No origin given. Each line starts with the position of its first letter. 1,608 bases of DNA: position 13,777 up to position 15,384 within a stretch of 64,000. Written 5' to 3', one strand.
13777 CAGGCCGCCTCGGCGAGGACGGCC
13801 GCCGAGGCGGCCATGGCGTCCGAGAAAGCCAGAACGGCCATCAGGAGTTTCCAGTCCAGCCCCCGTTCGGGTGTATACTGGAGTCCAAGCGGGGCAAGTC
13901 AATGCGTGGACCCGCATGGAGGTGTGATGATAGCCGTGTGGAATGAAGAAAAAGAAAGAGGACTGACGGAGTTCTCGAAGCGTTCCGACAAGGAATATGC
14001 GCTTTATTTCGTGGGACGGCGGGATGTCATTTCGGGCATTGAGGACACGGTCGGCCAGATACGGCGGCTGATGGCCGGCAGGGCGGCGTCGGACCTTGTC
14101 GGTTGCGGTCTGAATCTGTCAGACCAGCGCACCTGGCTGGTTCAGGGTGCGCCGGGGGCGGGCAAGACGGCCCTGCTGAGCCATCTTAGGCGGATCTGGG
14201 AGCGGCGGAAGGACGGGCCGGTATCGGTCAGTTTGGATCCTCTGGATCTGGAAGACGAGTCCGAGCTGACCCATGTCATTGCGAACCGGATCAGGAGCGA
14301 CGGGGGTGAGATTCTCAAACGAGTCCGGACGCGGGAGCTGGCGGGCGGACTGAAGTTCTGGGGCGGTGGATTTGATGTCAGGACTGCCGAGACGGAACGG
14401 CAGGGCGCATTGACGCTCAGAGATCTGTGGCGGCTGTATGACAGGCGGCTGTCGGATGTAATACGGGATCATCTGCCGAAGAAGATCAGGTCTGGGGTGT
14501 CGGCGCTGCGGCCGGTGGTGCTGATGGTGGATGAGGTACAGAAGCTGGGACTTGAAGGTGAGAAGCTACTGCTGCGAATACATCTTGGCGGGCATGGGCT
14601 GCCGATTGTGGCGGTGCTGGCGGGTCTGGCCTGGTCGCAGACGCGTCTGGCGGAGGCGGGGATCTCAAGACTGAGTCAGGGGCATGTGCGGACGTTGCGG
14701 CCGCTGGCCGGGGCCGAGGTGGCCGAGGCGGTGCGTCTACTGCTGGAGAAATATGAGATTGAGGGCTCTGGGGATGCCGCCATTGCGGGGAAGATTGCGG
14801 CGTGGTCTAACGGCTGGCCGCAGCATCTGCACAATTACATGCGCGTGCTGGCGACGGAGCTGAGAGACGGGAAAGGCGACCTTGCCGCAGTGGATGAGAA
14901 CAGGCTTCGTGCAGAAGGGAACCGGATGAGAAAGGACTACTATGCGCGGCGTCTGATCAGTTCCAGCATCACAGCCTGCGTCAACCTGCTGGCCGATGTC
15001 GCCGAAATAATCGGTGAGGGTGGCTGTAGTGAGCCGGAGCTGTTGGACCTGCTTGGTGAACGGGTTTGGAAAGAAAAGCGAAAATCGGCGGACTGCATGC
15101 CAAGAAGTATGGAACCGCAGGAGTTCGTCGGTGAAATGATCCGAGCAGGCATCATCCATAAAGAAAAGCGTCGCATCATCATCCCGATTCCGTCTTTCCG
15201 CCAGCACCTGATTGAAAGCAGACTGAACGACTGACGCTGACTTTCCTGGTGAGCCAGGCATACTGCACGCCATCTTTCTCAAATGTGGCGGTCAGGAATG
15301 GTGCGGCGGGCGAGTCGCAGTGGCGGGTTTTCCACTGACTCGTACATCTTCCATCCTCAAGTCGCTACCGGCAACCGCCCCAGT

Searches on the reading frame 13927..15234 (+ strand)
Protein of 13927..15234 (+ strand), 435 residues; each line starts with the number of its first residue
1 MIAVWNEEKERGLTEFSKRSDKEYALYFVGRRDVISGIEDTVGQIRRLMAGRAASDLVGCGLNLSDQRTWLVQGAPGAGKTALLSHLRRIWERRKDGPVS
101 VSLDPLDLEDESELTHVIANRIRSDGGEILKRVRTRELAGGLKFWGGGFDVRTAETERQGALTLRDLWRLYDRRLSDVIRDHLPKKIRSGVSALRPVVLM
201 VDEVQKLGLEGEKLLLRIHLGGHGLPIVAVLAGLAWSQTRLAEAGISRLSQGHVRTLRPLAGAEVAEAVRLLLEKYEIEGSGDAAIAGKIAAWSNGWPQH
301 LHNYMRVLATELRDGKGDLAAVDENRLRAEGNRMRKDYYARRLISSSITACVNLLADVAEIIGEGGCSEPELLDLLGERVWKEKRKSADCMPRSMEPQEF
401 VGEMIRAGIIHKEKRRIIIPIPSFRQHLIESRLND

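Call 13: search_protein_families(library=pfam, proteins=[window:13927-15234:+], max_evalue=0.01)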
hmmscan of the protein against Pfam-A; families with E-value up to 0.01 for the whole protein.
window:13927-15234:+ (435 aa): 5 families
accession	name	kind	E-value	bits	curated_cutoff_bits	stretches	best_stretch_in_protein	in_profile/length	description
PF13401.12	AAA_22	-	2.7e-06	28.2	27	1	67-228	5-119/130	AAA domain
PF13191.12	AAA_16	-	5.3e-06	27.5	32.6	1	68-215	25-152/167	AAA ATPase domain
PF13604.12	AAA_30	-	0.00023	21.4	27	1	65-99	16-49/191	AAA domain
PF05729.18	NACHT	-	0.00067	20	26.7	1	68-96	1-29/167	NACHT domain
PF13245.12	AAA_19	-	0.00079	20.1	25.1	0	66-95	10-39/134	AAA domain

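Call 16: find_homologous_proteins(query=window:13927-15234:+)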
Query window:13927-15234:+ (435 aa): 226 proteins with E <= 0.001 among 8000 candidates; the best 120 are listed.
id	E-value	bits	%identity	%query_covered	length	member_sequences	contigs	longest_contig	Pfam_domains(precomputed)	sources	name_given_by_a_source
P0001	1.5e-275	932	97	100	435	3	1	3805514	PF13401.13,PF13191.13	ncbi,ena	-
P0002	5.3e-184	630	68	100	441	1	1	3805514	PF13401.13,PF13191.13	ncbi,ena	-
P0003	3.6e-167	575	61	99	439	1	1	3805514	PF13401.13,PF13191.13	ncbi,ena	-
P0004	8.8e-165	567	63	96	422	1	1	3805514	-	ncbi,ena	-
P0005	1.3e-159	550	59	99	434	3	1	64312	-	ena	-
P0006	1.3e-159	550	59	99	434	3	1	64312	-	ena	-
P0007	9.5e-154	530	58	98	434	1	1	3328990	PF13401.13,PF13191.13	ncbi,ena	-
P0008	2.9e-153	529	59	99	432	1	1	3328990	PF13191.13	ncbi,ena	-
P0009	5.9e-153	528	58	99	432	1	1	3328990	PF13401.13,PF13191.13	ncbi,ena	-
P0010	2.0e-152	526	58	98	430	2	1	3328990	PF13401.13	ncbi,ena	-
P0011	9.5e-152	524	57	99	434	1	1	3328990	PF05729.19,PF13401.13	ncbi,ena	-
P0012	3.5e-151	522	57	97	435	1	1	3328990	PF13401.13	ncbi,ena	-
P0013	1.0e-150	521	57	99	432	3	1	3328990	PF13401.13,PF13191.13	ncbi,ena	-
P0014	4.8e-149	515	57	98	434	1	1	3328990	PF13401.13,PF13191.13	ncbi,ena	-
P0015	9.3e-149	514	55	99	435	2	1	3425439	-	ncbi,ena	-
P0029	1.9e-93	332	44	96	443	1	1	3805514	PF05729.19,PF13401.13,PF13191.13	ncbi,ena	-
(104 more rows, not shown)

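Call 17: find_encoding_contigs(protein=P0001, flank=6000, max_places=4)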
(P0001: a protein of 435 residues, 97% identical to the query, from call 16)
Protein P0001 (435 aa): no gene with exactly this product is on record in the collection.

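Call 18: find_encoding_contigs(protein=P0002, flank=6000, max_places=4)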
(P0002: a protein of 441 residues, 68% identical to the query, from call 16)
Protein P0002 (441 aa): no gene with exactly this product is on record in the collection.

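Call 20: find_related_loci(query=A3, collection=genome_contigs, flank=4000)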
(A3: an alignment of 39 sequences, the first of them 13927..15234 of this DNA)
Query A3 (435 aa) in genome_contigs; peptide patterns used: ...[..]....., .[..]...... (x = any residue, [..] = any of these).
106 stretches matched a pattern; 77 encode a relative of the query (tblastn E <= 1e-3); 74 distinct loci.
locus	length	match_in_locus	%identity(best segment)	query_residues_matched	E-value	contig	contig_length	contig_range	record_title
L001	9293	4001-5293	59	6-434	1e-165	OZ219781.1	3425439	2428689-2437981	MAG: Arenicellales bacterium isolate 3acc40f7-a85a-494a-900f-447d5a6f54c4 genome assembly, chromosome: 1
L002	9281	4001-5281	58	6-430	1e-160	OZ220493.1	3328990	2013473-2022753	MAG: Arenicellales bacterium isolate 47beb661-ae7e-4fa4-8a93-5fda29c9c754 genome assembly, chromosome: 1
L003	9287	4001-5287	58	6-434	1e-159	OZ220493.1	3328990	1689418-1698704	MAG: Arenicellales bacterium isolate 47beb661-ae7e-4fa4-8a93-5fda29c9c754 genome assembly, chromosome: 1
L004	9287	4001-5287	57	6-434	2e-158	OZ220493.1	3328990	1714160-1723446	MAG: Arenicellales bacterium isolate 47beb661-ae7e-4fa4-8a93-5fda29c9c754 genome assembly, chromosome: 1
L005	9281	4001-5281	57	6-430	5e-158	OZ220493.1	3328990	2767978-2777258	MAG: Arenicellales bacterium isolate 47beb661-ae7e-4fa4-8a93-5fda29c9c754 genome assembly, chromosome: 1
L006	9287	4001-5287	57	6-434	2e-156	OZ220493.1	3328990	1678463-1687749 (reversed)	MAG: Arenicellales bacterium isolate 47beb661-ae7e-4fa4-8a93-5fda29c9c754 genome assembly, chromosome: 1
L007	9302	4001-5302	55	3-434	2e-155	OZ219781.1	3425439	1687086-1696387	MAG: Arenicellales bacterium isolate 3acc40f7-a85a-494a-900f-447d5a6f54c4 genome assembly, chromosome: 1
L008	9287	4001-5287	57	6-434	3e-155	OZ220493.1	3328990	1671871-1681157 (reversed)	MAG: Arenicellales bacterium isolate 47beb661-ae7e-4fa4-8a93-5fda29c9c754 genome assembly, chromosome: 1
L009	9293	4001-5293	54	6-434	3e-152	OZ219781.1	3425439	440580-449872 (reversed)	MAG: Arenicellales bacterium isolate 3acc40f7-a85a-494a-900f-447d5a6f54c4 genome assembly, chromosome: 1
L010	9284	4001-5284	57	6-433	3e-150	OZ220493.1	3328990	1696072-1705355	MAG: Arenicellales bacterium isolate 47beb661-ae7e-4fa4-8a93-5fda29c9c754 genome assembly, chromosome: 1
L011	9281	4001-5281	55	6-434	8e-150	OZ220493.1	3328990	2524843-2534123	MAG: Arenicellales bacterium isolate 47beb661-ae7e-4fa4-8a93-5fda29c9c754 genome assembly, chromosome: 1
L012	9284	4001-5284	54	6-434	1e-144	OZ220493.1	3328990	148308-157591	MAG: Arenicellales bacterium isolate 47beb661-ae7e-4fa4-8a93-5fda29c9c754 genome assembly, chromosome: 1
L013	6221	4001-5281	58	6-432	1e-147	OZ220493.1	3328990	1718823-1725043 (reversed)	MAG: Arenicellales bacterium isolate 47beb661-ae7e-4fa4-8a93-5fda29c9c754 genome assembly, chromosome: 1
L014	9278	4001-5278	44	8-430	2e-110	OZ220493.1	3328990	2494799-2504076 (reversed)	MAG: Arenicellales bacterium isolate 47beb661-ae7e-4fa4-8a93-5fda29c9c754 genome assembly, chromosome: 1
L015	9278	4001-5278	44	7-430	7e-108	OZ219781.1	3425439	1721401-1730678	MAG: Arenicellales bacterium isolate 3acc40f7-a85a-494a-900f-447d5a6f54c4 genome assembly, chromosome: 1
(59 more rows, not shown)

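Call 37: search_protein_families(library=ncbifam, proteins=[window:13927-15234:+], max_evalue=0.01)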
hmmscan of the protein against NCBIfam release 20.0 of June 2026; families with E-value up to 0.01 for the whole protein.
window:13927-15234:+ (435 aa): 1 family
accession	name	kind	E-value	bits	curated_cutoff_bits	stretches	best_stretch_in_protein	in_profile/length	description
NF047389.1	ATPase_Sll1717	subfamily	0.0057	15.8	75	0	66-112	28-70/454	P-loop ATPase, Sll1717 family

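Call 47: search_solved_structures(query=A3, max_evalue=1)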
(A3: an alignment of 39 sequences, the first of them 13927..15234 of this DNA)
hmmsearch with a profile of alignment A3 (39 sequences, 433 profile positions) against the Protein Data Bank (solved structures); distinct sequences matched with E-value up to 1: 12.
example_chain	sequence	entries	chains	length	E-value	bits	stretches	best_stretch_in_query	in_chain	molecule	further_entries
8s0e_G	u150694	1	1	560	0.0015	20.8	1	69-122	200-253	Cell division control protein 6 homolog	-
8rwv_F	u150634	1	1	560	0.0015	20.8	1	69-122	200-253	Cell division control protein 6 homolog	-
8h93_A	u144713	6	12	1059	0.45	12.6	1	30-118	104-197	NACHT, LRR and PYD domains-containing protein 5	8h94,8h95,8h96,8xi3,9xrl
9l4j_A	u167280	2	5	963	0.53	12.4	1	31-118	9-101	Isoform 4 of NACHT, LRR and PYD domains-containing protein 5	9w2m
9ge5_D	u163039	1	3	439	0.66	12.1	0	65-122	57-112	RuvB-like 2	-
6k0r_D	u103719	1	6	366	0.67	12.1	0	65-213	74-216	RuvB-like 2,RuvB-like 2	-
2xsz_D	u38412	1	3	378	0.7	12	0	65-213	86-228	RUVB-LIKE 2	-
5oaf_B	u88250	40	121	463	0.76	11.9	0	65-122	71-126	RuvB-like 2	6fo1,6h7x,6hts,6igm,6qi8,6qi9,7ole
3uk6_A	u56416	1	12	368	0.76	11.9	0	65-213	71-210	RuvB-like 2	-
6k0r_A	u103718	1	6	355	0.79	11.8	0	65-213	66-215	RuvB-like 1,RuvB-like 1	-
9eq2_A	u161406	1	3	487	0.84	11.8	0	63-87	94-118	RuvB-like protein 1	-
7aho_D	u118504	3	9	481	0.85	11.7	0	65-122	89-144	RuvB-like 2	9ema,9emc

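Call 48: search_protein_families(library=padloc, proteins=[window:13927-15234:+, P0002, P0008, P0029], max_evalue=0.01)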
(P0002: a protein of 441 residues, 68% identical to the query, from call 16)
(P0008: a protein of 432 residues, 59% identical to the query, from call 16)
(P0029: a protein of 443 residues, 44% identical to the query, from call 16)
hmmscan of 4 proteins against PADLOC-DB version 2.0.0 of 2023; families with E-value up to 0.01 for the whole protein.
window:13927-15234:+ (435 aa): 1 family
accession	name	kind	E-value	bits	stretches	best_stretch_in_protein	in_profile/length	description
PDLC04140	mad8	-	0.00038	18.1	1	60-97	20-57/314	mads_8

P0002 (441 aa): 3 families
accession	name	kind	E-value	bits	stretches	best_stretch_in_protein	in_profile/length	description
PDLC04140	mad8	-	8.3e-05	20.2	1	61-127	21-76/314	mads_8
PDLC04702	PDC-M54A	-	0.0025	13.3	1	70-117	320-367/1621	-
PDLC03448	REase_II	-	0.0026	13.9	1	53-119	431-498/857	Type II restriction enzyme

P0008 (432 aa): 1 family
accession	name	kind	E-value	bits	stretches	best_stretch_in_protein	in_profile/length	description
PDLC04140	mad8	-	0.0041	14.7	0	55-84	18-47/314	mads_8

P0029 (443 aa): 1 family
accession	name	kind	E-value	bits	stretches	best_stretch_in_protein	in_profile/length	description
PDLC04140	mad8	-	2.9e-05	21.7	1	61-211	25-214/314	mads_8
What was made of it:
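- Tried and rejected: PADLOC, PDB sequence and NCBIfam searches gave only weak P-loop-level hits (calls 37, 47, 48).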

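Call 53: predict_structure(alignment_id=A3)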
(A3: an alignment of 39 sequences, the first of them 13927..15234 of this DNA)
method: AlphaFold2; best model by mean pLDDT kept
length: 435 residues; sequences in the alignment: 39
mean_pLDDT: 85.1   pTM: 0.83
mean pLDDT of the five models: 85.1, 84.8, 84.6, 83.7, 82.2
residues with pLDDT >= 90: 235; 70-90: 149; 50-70: 26; < 50: 25
segments of 3 or more residues with pLDDT < 50: 141-159, 185-188
pLDDT, mean of each block of 10 residues (from residue 1): 76 92 81 94 90 74 81 91 92 90 89 93 87 74 36 41 87 63 50 85 91 92 87 87 85 90 95 92 89 93 95 93 95 92 85 95 94 94 87 93 90 87 93 76
secondary structure, 60 per line:
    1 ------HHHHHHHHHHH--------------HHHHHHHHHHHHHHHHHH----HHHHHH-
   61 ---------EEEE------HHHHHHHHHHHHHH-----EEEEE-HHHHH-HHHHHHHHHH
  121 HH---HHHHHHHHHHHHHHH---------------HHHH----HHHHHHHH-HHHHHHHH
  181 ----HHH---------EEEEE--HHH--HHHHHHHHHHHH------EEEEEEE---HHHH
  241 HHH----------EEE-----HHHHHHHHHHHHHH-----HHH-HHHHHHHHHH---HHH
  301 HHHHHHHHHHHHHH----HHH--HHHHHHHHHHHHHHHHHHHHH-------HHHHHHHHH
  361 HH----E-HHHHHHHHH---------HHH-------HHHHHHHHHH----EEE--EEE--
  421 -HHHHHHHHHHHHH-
elements in order: H7-17 H32-49 H54-59 E70-73 H80-93 E99-103 H105-109 H111-122 H126-140 H156-159 H164-171 H173-180 E197-201 H209-220 E227-233 H237-243 E254-256 H262-275 H285-294 H298-314 H324-344 H352-362 H369-377 H397-406 E411-413 E416-418 H422-434

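Call 56: fold_search(model_id=the predicted structure, library=pdb)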
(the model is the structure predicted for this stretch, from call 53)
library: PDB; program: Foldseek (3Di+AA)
matches with E <= 10: 1364; with E <= 0.001: 173
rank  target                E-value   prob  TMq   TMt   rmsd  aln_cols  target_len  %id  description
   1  1fnn_A                1.6e-07  1.00  0.34  0.39  14.0       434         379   14  CRYSTAL STRUCTURE OF CDC6P FROM PYROBACULUM AEROPHILUM (released 2000-10-04)
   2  2fna_A                1.8e-07  1.00  0.44  0.52   9.3       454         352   13  Crystal structure of an archaeal aaa+ atpase (sso1545) from sulfolobus solfataricus p2 at 2.00 A resolution (released 2006-02-07)
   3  2qby_A                2.0e-07  1.00  0.41  0.47  10.3       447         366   14  Crystal structure of a heterodimer of Cdc6/Orc1 initiators bound to origin DNA (from S. solfataricus) (released 2007-09-11)
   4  5uj7_D                2.7e-07  1.00  0.34  0.38  12.9       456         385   13  Structure of the active form of human Origin Recognition Complex ATPase motor module, complex subunitS 1, 4, 5 (released 2017-02-08)
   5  5uj7_C                8.2e-07  1.00  0.40  0.44  12.2       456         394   12  Structure of the active form of human Origin Recognition Complex ATPase motor module, complex subunitS 1, 4, 5 (released 2017-02-08)
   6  7cte_D                9.5e-07  1.00  0.34  0.36  12.9       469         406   12  Human Origin Recognition Complex, ORC2-5 (released 2021-01-06)
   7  9qlv_A                2.7e-06  1.00  0.38  0.24   9.7       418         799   14  Cryo-EM structure of Arabidopsis TIR-NLR WRR4A tetramer in complex with effector CCG40 (released 2026-04-08)
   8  7jgr_A                2.9e-06  1.00  0.39  0.42  12.7       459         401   13  Structure of Drosophila ORC bound to DNA (84 bp) and Cdc6 (released 2020-09-09)
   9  9ria_C                3.0e-06  1.00  0.41  0.24  12.3       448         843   14  Cryo-EM structure of tomato NRC3-AVRcap1b complex (released 2025-07-23)
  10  9cc8_A                3.0e-06  1.00  0.39  0.23   9.5       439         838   12  Hexameric state of the NRC4 resistosome (released 2024-09-11)
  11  2qby_B                3.3e-06  1.00  0.35  0.40  11.8       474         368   14  Crystal structure of a heterodimer of Cdc6/Orc1 initiators bound to origin DNA (from S. solfataricus) (released 2007-09-11)
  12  2v1u_A                5.6e-06  1.00  0.37  0.41  11.1       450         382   14  STRUCTURE OF THE AEROPYRUM PERNIX ORC1 PROTEIN IN COMPLEX WITH DNA (released 2007-09-18)
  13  9dx4_C                7.9e-06  1.00  0.41  0.57   8.8       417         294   15  EcRuvB T102R mutant (released 2026-01-21)
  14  7jpq_D                1.0e-05  1.00  0.38  0.41  13.1       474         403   11  ORC-O2-5: Human Origin Recognition Complex (ORC) with subunits 2,3,4,5 (released 2020-09-02)
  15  8s0e_A                1.0e-05  1.00  0.32  0.37  14.4       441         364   12  H. sapiens OCCM bound to double stranded DNA (released 2024-10-02)
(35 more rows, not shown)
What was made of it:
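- On Orc1/Cdc6-like AAA+ ATPase: The model has pLDDT 85, and Foldseek returns Cdc6/Orc1 hits at probability 1.0 with low TM-scores of 0.34-0.46 (calls 53, 56).
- Closest known: Orc1/Cdc6-type and STAND-type AAA+ NTPases. Same: Foldseek top hits are 1fnn, 2fna and 2qby, each with probability 1.0 (calls 13, 53, 56).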
